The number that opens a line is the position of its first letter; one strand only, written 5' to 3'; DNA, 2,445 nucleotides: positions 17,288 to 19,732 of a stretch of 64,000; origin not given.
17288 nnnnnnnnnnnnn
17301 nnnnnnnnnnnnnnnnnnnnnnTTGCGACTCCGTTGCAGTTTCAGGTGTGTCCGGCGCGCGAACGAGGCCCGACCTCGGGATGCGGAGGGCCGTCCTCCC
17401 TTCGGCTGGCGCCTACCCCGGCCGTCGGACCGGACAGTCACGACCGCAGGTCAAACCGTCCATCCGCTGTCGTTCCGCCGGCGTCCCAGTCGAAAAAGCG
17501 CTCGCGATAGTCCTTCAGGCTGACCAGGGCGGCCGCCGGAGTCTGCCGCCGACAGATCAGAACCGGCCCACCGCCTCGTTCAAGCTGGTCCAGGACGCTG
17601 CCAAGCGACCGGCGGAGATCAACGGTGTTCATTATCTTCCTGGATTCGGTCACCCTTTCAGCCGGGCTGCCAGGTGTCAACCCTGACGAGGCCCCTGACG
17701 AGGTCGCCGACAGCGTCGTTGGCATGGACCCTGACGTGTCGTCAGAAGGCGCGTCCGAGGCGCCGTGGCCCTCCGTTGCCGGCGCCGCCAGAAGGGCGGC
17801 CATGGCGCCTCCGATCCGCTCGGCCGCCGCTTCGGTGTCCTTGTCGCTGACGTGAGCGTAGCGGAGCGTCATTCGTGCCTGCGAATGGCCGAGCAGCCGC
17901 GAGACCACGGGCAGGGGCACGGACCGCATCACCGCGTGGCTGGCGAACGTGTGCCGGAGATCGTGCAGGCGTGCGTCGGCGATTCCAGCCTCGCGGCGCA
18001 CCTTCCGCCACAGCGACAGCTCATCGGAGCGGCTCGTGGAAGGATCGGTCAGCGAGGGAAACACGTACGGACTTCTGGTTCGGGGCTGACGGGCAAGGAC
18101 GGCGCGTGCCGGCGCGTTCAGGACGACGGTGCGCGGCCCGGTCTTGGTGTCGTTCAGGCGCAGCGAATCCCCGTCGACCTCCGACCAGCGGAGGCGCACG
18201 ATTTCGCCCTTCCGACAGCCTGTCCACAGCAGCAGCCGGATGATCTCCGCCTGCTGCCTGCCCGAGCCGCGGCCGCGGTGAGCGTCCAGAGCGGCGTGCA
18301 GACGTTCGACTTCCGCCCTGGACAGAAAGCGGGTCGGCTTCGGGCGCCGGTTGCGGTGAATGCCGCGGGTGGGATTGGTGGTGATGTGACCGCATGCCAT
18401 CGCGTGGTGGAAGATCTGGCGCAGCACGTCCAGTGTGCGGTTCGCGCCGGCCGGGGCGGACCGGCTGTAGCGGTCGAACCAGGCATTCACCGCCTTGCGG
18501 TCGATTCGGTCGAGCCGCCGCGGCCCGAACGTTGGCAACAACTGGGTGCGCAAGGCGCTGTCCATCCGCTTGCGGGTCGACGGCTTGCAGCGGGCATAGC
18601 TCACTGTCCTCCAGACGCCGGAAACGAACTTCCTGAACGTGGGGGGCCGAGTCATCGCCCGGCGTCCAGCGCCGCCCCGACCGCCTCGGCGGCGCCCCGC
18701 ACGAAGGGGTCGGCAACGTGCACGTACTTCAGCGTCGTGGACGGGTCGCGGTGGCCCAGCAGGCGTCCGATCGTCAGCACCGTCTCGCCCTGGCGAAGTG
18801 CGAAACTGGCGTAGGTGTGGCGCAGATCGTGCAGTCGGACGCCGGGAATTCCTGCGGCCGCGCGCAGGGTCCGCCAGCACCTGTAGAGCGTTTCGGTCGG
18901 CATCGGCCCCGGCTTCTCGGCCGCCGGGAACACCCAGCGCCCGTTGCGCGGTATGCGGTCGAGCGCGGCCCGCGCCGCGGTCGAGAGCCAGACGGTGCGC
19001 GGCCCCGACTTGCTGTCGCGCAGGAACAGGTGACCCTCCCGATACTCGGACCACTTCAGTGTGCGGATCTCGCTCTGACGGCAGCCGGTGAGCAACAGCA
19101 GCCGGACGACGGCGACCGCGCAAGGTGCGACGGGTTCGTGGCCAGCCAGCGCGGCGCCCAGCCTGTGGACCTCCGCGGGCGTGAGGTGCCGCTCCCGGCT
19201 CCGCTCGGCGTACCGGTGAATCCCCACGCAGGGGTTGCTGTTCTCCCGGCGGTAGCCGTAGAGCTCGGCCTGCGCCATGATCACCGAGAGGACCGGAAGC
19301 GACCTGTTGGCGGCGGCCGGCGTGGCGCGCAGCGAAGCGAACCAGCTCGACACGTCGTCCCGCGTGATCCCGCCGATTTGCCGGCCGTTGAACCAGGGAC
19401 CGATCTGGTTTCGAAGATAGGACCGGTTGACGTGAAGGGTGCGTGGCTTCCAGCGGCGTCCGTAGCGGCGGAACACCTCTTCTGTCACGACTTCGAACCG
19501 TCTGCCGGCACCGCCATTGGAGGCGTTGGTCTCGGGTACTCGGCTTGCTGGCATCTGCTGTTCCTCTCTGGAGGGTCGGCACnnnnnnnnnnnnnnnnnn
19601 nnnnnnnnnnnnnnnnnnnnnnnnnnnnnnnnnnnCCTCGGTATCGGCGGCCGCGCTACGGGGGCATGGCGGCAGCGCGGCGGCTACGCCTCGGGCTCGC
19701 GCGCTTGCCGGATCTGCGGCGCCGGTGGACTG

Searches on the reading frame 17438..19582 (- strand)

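Call 6: search_protein_families(library=ncbifam, proteins=[window:17438-19582:-], max_evalue=0.1)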
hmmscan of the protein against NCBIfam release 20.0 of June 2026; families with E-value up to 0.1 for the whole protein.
window:17438-19582:- (714 aa): 10 families
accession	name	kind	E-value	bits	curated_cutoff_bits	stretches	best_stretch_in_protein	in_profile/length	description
NF040815.2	recomb_XerA_Arch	equivalog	3.3e-24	85.9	220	1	335-584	15-260/263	site-specific tyrosine recombinase/integron integrase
NF001399.0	PRK00283.1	subfamily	2.2e-21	76.4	279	1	356-581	47-286/300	tyrosine recombinase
TIGR02225.1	recomb_XerD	equivalog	1.5e-20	73.7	329.6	1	356-583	37-279/290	site-specific tyrosine recombinase XerD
TIGR02224.1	recomb_XerC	equivalog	5e-19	68.8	335.15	1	355-583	39-282/295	tyrosine recombinase XerC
TIGR02249.1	integrase_gron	subfamily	2.8e-08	33.5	265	1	526-583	247-305/315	integron integrase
NF003462.0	PRK05084.1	equivalog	3e-08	32.8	267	1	539-590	305-356/360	tyrosine recombinase XerS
NF002331.0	PRK01287.1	subfamily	1.6e-07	30.6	371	1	380-579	100-313/365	site-specific tyrosine recombinase XerC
TIGR01552.1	phd_fam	subfamily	3.3e-05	23.1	20.8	1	655-694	6-44/53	type II toxin-antitoxin system prevent-host-death family antitoxin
NF047926.1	integrase_GmtZ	equivalog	7.7e-05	20.9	600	1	538-584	429-476/784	gamma-mobile-trio integrase GmtZ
NF007371.0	PRK09871.1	subfamily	0.059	12.9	222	0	440-577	24-173/198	tyrosine-type DNA invertase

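Call 72: search_protein_families(library=padloc, proteins=[window:17438-19582:-], max_evalue=0.00001)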
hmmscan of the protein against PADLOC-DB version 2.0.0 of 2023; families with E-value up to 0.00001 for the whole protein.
window:17438-19582:- (714 aa): 0 families
